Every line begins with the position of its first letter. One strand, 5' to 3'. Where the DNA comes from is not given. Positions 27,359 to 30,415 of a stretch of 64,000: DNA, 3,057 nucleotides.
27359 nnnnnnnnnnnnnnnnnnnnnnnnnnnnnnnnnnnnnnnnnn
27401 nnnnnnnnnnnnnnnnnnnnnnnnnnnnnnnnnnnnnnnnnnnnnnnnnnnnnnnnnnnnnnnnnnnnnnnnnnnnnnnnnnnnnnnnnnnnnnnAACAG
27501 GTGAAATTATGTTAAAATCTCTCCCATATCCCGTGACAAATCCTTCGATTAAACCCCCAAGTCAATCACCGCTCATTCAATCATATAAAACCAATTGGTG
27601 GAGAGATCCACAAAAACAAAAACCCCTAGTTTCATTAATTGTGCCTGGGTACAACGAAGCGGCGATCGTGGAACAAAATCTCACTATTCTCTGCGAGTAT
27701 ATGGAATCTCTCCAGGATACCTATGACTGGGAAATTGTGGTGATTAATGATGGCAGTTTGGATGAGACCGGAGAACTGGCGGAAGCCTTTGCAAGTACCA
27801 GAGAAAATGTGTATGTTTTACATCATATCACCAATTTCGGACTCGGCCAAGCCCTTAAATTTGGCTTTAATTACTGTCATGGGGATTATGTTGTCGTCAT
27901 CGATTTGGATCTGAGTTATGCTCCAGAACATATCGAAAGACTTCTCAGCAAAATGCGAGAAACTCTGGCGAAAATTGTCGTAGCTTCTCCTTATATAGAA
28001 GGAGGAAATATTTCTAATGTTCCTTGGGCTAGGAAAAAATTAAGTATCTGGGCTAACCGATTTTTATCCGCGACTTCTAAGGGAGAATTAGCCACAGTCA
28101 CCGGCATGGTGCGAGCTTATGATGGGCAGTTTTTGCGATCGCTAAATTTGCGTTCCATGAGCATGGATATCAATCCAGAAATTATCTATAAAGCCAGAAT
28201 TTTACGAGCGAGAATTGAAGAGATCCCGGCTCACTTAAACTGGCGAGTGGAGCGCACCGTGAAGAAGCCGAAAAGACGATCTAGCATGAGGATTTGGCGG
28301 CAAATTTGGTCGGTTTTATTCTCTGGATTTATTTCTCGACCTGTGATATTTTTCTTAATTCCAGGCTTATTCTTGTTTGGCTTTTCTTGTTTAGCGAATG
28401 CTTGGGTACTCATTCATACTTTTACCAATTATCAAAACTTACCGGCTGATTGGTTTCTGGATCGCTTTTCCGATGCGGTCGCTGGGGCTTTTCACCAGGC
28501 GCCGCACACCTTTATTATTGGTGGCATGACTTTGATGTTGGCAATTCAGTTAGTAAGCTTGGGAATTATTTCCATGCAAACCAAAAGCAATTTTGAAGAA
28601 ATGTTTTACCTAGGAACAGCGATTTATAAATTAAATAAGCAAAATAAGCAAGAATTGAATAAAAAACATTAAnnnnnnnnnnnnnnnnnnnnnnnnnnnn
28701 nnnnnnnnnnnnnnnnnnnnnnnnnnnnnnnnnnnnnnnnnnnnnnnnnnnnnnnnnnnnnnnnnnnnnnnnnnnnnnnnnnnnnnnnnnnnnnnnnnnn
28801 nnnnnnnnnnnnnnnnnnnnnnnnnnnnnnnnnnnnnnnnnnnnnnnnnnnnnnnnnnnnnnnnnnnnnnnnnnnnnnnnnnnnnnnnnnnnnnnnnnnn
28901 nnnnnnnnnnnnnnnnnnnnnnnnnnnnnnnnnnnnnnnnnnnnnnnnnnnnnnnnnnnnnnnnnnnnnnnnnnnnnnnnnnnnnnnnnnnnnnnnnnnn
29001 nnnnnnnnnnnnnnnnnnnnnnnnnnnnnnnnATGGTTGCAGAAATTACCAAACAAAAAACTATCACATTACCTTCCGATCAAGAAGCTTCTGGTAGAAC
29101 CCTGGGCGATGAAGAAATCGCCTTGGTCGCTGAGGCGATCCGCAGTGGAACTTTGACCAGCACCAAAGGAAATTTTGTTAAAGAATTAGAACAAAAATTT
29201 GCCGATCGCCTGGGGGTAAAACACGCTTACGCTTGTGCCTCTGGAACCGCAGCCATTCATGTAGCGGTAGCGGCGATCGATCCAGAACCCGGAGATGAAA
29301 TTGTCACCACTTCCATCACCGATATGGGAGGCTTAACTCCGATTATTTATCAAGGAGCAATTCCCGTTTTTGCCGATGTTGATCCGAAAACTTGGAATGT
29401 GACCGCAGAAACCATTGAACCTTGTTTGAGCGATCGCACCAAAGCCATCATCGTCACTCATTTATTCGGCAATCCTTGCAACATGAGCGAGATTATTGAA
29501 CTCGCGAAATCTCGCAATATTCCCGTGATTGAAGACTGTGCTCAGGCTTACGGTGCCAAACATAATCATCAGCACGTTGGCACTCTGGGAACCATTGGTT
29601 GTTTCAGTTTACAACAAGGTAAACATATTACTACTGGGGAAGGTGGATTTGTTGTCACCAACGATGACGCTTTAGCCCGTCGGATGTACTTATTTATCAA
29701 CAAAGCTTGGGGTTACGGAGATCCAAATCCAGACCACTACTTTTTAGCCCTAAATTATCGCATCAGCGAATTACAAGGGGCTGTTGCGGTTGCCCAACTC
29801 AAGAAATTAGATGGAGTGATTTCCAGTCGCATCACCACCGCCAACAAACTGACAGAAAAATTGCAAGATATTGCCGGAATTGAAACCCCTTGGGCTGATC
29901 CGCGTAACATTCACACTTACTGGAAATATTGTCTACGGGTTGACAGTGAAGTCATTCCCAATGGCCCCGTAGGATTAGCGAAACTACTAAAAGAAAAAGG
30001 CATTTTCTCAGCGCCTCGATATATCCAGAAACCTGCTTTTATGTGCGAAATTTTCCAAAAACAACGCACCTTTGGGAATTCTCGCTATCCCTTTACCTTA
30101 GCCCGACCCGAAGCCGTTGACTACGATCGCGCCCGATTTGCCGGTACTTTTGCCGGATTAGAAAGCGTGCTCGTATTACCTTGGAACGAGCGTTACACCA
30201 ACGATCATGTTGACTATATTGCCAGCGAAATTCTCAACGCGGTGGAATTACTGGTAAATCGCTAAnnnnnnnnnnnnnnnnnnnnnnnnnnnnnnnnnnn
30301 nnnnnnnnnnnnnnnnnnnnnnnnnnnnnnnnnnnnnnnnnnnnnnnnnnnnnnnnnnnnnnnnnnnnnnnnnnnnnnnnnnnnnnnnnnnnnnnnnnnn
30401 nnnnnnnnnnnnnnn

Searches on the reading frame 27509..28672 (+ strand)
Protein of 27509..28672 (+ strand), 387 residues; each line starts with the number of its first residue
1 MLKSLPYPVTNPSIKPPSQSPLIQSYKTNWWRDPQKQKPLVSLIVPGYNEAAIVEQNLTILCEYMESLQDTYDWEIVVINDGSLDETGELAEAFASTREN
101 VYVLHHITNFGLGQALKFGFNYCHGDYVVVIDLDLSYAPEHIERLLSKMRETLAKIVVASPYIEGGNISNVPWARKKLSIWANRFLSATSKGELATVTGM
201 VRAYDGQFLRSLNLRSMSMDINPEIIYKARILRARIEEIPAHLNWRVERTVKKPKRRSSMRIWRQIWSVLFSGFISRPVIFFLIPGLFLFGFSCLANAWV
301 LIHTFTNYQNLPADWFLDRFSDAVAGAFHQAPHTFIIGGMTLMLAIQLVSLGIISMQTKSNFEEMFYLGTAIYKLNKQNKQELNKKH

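Call 8: search_protein_families(library=pfam, proteins=[window:27509-28672:+], max_evalue=0.0001)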
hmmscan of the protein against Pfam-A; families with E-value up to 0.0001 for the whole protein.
window:27509-28672:+ (387 aa): 2 families
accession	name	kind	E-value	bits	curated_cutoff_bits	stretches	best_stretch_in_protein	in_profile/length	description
PF00535.33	Glycos_transf_2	-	1.5e-30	106.8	23.3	1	42-201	1-156/168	Glycosyl transferase family 2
PF10111.15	Glyco_tranf_2_2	-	1.3e-09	38.5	27.3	1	73-160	29-122/276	Glycosyltransferase like family 2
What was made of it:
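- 27509..28672 (+): Context: GT2 glycosyltransferase with two C-terminal membrane helices, the candidate polyprenyl-phosphate sugar synthase that makes the lipid-linked donor. Pfam Glycos_transf_2, 1.5e-30 (call 8).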

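Call 26: search_protein_families(library=ncbifam, proteins=[window:27509-28672:+], max_evalue=0.0001)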
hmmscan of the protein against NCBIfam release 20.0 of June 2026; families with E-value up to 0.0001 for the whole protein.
window:27509-28672:+ (387 aa): 18 families
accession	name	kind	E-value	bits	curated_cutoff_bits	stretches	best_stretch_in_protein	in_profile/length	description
NF047588.1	GlcsyltransPgfSStrep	equivalog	5.3e-19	68.6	500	1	41-189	3-148/308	glycosyltransferase PgfS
TIGR03937.1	PgaC_IcaA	equivalog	4.3e-17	62.2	422.3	1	33-151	39-152/407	poly-beta-1,6-N-acetyl-D-glucosamine synthase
NF007986.1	PRK10714.1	equivalog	3.1e-15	56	529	1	41-211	8-171/316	undecaprenyl-phosphate 4-deoxy-4-formamido-L-arabinose transferase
TIGR04182.1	glyco_TIGR04182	equivalog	3.4e-14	52.9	325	1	41-307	2-252/293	S-layer glycoprotein N-glycosyltransferase AglJ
NF007482.0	PRK10073.1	equivalog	5.3e-14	52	423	1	36-147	3-108/334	glycosyltransferase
NF058614.1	PPMAGASynPpgS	equivalog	6.1e-13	48.7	370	1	42-242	3-195/226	polyprenyl-phospho-N-acetylgalactosaminyl synthase PpgS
NF047683.1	TeichurnBiosyTuaG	equivalog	6.8e-13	48.8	400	1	36-152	3-114/252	teichuronic acid biosynthesis protein TuaG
NF041875.1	EPS_EpsD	equivalog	1.2e-10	41.3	370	1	41-177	1-132/325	exopolysaccharide biosynthesis glycosyltransferase EpsD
NF010496.0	PRK13915.1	equivalog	6.2e-09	35.3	262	1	35-147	27-140/307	glucosyl-3-phosphoglycerate synthase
TIGR03965.1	mycofact_glyco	equivalog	6.1e-07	28.7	280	1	36-154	71-184/467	mycofactocin biosynthesis glycosyltransferase MftF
TIGR03469.1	HpnB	hypoth_equivalog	2e-06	27.1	379.25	1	36-156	41-167/386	hopene-associated glycosyltransferase HpnB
NF050050.1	ProtGlycPglI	equivalog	2.1e-06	27.4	500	1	39-159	2-118/306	GalNAc(5)-diNAcBac-PP-undecaprenol beta-1,3-glucosyltransferase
NF041394.1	GtaseAglG_Halo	equivalog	2.8e-06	26.8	440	1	60-153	17-111/304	glucosyl-dolichyl phosphate glucuronosyltransferase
TIGR03111.1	glyc2_xrt_Gpos1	hypoth_equivalog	1.1e-05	24.4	363.95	1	31-149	41-156/439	TIGR03111 family XrtG-associated glycosyltransferase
NF038302.1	EPS_HpsE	equivalog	1.8e-05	23.9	300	1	42-142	4-104/307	hormogonium polysaccharide biosynthesis glycosyltransferase HpsE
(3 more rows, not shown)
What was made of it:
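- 27509..28672 (+): Sub-threshold NCBIfam matches to PgfS, ArnC, AglJ and PpgS (call 26).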

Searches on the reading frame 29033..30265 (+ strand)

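Call 8: search_protein_families(library=pfam, proteins=[window:29033-30265:+], max_evalue=0.0001)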
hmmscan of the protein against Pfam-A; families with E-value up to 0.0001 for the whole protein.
window:29033-30265:+ (410 aa): 2 families
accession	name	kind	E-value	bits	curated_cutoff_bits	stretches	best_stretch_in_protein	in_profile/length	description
PF01041.23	DegT_DnrJ_EryC1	-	8.6e-86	288.8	19.8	1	24-354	3-330/360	DegT/DnrJ/EryC1/StrS aminotransferase family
PF01212.27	Beta_elim_lyase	-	2.4e-07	30.8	27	1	49-278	34-231/288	Beta-eliminating lyase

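Call 26: search_protein_families(library=ncbifam, proteins=[window:29033-30265:+], max_evalue=0.0001)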
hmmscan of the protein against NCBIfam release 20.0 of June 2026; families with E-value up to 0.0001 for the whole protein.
window:29033-30265:+ (410 aa): 13 families
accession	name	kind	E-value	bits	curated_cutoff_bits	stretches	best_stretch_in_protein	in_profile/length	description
TIGR04181.1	NHT_00031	hypoth_equivalog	4.4e-64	216.6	420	1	24-342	8-336/359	LegC family aminotransferase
TIGR03588.1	PseC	equivalog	2.5e-61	207.7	423.5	1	23-343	8-338/380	UDP-4-amino-4,6-dideoxy-N-acetyl-beta-L-altrosamine transaminase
NF008658.2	PRK11658.1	equivalog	1.1e-55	188.8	631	1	22-325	10-319/379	UDP-4-amino-4-deoxy-L-arabinose aminotransferase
NF011936.0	PRK15407.1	equivalog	3.1e-52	177.8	423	1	17-220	37-246/440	lipopolysaccharide biosynthesis protein RfbH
NF008687.0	PRK11706.1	equivalog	1.5e-50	172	375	1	26-332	11-322/375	dTDP-4-amino-4,6-dideoxygalactose transaminase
TIGR02379.1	ECA_wecE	subfamily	9.2e-42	143.1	434.85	1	27-305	12-299/376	dTDP-4-amino-4,6-dideoxy-D-glucose transaminase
TIGR04427.1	PLP_DesI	equivalog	4e-41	141.4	650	1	43-342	48-341/390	dTDP-4-dehydro-6-deoxyglucose aminotransferase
NF005817.0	PRK07683.1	equivalog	1.1e-07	30.9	575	1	71-168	98-200/387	aminotransferase A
NF005215.0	PRK06702.1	equivalog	1.7e-06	27.2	709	1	47-172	60-187/432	bifunctional O-acetylhomoserine aminocarboxypropyltransferase/cysteine synthase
TIGR01326.1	OAH_OAS_sulfhy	subfamily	9.3e-06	24.6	495.1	1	51-170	61-180/418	O-acetylhomoserine aminocarboxypropyltransferase/cysteine synthase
NF006488.0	PRK08912.1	equivalog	1.8e-05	23.9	498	1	71-152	96-172/387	aminotransferase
NF006096.0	PRK08248.1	equivalog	3.4e-05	22.7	726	1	52-170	69-187/431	homocysteine synthase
TIGR01977.1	am_tr_V_EF2568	hypoth_equivalog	3.8e-05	22.9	377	1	45-212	42-216/376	cysteine desulfurase family protein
